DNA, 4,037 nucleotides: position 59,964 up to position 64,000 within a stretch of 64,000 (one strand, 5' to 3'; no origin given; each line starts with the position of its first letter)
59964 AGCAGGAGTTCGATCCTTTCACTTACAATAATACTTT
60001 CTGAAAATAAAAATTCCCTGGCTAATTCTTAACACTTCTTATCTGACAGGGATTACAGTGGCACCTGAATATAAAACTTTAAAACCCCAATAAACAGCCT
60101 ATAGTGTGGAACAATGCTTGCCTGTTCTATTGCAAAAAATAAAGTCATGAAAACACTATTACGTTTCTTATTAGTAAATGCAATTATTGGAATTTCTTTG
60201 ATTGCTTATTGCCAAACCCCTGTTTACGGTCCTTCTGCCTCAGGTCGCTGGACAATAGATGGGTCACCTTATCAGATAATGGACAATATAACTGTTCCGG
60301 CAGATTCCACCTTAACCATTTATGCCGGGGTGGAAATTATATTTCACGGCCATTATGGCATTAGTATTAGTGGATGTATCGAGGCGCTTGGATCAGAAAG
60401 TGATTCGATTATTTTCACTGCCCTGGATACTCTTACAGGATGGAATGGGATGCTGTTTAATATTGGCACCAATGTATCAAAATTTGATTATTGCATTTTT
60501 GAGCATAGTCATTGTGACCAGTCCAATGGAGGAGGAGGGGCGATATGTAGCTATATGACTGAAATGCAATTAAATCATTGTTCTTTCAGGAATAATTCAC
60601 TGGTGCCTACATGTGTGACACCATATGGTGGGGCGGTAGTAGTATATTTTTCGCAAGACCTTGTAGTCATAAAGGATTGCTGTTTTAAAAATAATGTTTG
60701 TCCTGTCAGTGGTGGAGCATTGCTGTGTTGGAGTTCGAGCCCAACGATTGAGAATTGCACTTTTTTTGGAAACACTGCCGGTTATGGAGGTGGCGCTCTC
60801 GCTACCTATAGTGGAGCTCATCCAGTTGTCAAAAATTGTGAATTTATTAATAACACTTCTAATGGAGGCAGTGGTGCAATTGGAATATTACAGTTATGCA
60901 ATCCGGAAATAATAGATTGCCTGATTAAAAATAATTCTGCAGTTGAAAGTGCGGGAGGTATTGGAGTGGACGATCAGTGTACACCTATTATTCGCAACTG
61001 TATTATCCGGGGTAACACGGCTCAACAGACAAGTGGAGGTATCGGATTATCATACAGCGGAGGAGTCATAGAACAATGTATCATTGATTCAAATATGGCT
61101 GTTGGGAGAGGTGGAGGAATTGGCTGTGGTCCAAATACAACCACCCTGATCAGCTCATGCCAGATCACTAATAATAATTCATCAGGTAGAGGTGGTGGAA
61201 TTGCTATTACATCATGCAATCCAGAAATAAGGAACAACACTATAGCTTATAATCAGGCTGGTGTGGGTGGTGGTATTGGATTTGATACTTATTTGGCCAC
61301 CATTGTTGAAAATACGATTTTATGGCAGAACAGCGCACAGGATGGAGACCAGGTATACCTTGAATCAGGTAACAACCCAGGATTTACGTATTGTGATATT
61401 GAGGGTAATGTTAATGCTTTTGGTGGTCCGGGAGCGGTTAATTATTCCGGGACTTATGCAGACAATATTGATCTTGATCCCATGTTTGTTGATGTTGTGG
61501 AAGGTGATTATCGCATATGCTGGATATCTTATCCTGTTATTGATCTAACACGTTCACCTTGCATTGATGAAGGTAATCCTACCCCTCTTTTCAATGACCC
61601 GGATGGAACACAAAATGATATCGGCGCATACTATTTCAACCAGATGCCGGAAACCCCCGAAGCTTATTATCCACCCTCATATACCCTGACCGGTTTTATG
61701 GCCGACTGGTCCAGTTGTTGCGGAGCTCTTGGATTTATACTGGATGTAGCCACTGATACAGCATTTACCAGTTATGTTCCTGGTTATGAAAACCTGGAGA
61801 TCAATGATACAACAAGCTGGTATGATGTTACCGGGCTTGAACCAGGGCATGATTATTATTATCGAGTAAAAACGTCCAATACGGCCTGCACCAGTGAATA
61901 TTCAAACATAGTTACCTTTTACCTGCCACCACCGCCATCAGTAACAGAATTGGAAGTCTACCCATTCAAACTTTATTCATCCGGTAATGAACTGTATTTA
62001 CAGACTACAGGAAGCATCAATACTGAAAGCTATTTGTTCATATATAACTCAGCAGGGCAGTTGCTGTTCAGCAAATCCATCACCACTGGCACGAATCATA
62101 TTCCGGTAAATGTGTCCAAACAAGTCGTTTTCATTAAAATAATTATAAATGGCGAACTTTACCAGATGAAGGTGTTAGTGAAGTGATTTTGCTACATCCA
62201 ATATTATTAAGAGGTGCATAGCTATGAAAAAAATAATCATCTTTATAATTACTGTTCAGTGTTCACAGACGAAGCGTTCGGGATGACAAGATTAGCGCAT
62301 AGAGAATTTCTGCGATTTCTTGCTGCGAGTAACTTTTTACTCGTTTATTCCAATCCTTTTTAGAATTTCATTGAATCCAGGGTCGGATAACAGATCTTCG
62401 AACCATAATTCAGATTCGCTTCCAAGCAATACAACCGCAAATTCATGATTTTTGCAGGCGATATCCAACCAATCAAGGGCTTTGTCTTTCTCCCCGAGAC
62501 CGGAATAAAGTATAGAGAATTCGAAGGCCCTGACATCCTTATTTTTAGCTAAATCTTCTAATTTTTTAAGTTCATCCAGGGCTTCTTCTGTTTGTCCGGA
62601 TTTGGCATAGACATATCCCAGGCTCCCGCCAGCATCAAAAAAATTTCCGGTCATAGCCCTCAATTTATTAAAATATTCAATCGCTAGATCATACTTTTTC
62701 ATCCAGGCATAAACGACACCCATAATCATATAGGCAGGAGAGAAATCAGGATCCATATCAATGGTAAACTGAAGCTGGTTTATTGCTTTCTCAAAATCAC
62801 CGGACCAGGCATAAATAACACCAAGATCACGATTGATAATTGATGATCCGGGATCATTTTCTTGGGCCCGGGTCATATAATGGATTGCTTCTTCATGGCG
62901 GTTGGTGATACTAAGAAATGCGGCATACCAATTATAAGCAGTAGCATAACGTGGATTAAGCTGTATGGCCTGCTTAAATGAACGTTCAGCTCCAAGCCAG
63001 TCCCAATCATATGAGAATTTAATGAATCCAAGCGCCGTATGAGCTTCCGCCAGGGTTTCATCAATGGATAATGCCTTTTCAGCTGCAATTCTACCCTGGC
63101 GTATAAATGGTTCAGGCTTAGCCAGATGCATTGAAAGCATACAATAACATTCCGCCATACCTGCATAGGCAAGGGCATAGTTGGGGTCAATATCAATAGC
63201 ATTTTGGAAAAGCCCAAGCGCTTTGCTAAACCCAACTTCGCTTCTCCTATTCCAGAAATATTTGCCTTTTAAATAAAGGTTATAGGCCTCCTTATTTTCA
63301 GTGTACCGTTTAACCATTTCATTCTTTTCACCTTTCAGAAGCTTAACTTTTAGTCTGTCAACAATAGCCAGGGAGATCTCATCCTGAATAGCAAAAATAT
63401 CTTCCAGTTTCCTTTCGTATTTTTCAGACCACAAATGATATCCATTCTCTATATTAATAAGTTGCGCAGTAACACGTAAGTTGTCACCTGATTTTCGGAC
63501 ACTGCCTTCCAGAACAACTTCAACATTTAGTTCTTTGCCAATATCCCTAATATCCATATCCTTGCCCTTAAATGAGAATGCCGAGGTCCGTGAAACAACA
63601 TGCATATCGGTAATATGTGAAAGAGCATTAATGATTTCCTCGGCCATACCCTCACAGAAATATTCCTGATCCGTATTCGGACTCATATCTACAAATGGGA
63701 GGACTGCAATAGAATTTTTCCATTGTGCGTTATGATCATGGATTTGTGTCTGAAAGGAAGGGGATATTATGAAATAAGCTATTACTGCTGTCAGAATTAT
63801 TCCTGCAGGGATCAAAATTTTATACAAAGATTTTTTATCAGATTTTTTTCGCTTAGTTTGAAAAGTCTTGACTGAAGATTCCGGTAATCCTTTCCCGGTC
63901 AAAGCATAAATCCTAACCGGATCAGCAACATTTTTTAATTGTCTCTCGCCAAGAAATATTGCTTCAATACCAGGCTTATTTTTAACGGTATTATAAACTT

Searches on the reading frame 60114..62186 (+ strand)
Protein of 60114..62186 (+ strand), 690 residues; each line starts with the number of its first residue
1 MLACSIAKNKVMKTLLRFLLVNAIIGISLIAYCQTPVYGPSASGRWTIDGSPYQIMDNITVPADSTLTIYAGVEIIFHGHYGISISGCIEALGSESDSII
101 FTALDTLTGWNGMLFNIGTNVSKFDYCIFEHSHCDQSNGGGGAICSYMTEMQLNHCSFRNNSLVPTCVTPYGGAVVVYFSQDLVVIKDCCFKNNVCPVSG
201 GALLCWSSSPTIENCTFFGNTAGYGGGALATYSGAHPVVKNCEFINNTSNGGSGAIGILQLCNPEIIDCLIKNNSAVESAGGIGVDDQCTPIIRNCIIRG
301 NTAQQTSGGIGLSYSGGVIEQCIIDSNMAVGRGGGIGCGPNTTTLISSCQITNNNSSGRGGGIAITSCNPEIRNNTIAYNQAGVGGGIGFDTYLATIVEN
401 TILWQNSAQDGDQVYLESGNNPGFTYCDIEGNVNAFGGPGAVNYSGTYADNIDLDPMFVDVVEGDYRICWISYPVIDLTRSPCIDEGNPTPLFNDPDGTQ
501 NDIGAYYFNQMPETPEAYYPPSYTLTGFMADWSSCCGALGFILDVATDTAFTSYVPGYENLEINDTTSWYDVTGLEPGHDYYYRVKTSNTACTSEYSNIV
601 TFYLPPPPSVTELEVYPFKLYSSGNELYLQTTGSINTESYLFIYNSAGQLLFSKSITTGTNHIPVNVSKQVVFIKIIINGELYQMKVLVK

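Call 108: search_protein_families(library=pfam, proteins=[window:60114-62186:+], max_evalue=0.01)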
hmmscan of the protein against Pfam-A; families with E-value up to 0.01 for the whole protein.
window:60114-62186:+ (690 aa): 4 families
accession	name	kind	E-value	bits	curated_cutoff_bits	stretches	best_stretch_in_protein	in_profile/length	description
PF02415.23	Chlam_PMP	-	4.4e-05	23.7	20.6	0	214-231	1-18/19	Chlamydia polymorphic membrane protein (Chlamydia_PMP) repeat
PF16655.11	PhoD_N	-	0.00025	22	30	1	543-589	32-80/90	PhoD-like phosphatase, N-terminal domain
PF00041.27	fn3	-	0.00031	21.3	25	1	562-602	42-83/84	Fibronectin type III domain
PF16656.11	Pur_ac_phosph_N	-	0.00067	20.6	30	1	563-596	56-89/93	Purple acid Phosphatase, N-terminal domain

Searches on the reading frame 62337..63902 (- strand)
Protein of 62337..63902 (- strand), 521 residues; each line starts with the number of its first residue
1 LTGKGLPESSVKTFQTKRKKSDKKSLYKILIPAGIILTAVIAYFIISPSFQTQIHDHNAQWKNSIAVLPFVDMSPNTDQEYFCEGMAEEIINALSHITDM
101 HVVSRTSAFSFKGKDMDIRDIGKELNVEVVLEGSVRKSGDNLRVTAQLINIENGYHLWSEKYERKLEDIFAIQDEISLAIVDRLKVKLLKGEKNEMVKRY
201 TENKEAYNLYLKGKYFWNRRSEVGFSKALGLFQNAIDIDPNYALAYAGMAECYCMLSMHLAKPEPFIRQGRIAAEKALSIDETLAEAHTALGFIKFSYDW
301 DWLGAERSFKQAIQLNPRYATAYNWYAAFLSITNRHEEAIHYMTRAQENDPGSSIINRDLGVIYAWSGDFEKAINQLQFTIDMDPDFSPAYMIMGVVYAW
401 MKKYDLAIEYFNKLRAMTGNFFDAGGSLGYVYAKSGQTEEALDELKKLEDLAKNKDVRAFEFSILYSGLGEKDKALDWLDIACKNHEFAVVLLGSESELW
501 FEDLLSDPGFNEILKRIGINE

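Call 108: search_protein_families(library=pfam, proteins=[window:62337-63902:-], max_evalue=0.01)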
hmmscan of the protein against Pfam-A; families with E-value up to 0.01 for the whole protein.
window:62337-63902:- (521 aa): 17 families
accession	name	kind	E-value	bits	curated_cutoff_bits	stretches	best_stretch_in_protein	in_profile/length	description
PF07719.23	TPR_2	-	1.9e-19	68.5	27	0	390-416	3-29/34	Tetratricopeptide repeat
PF00515.34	TPR_1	-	2.8e-19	68.5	27.8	1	390-413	3-26/34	Tetratricopeptide repeat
PF14559.12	TPR_19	-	4e-19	69.2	25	5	335-390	6-60/68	Tetratricopeptide repeat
PF13431.12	TPR_17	-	4e-19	67.7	24.4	2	309-340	2-33/34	Tetratricopeptide repeat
PF13414.12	TPR_11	-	1.4e-18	66.8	26.8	0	227-253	12-38/42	TPR repeat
PF13432.12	TPR_16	-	1.3e-13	51.5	32.7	2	303-353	14-64/65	Tetratricopeptide repeat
PF13424.12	TPR_12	-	8.2e-13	48.8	30.1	2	391-453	6-76/77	Tetratricopeptide repeat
PF13181.12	TPR_8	-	1e-12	47.6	25.7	0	320-351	1-32/34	Tetratricopeptide repeat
PF13428.12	TPR_14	-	1.1e-10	41.6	23.5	0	322-360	3-41/44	Tetratricopeptide repeat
PF13174.12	TPR_6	-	5.7e-08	33.4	26.3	0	390-415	2-27/33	Tetratricopeptide repeat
PF13371.12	TPR_9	-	1e-05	25.9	35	1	335-393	10-68/73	Tetratricopeptide repeat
PF17680.6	FlgO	-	0.00013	22.3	22.6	1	60-154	16-115/130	FlgO protein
PF13176.12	TPR_7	-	0.00017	21.8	27.9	0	427-453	4-30/36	Tetratricopeptide repeat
PF25062.1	ARM_TT21_N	-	0.0023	18.1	40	0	320-422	100-202/222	Tetratricopeptide repeat protein 21 N-terminal ARM repeat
PF12895.13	ANAPC3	-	0.0031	18.2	27.2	0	402-477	3-77/82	Anaphase-promoting complex, cyclosome, subunit 3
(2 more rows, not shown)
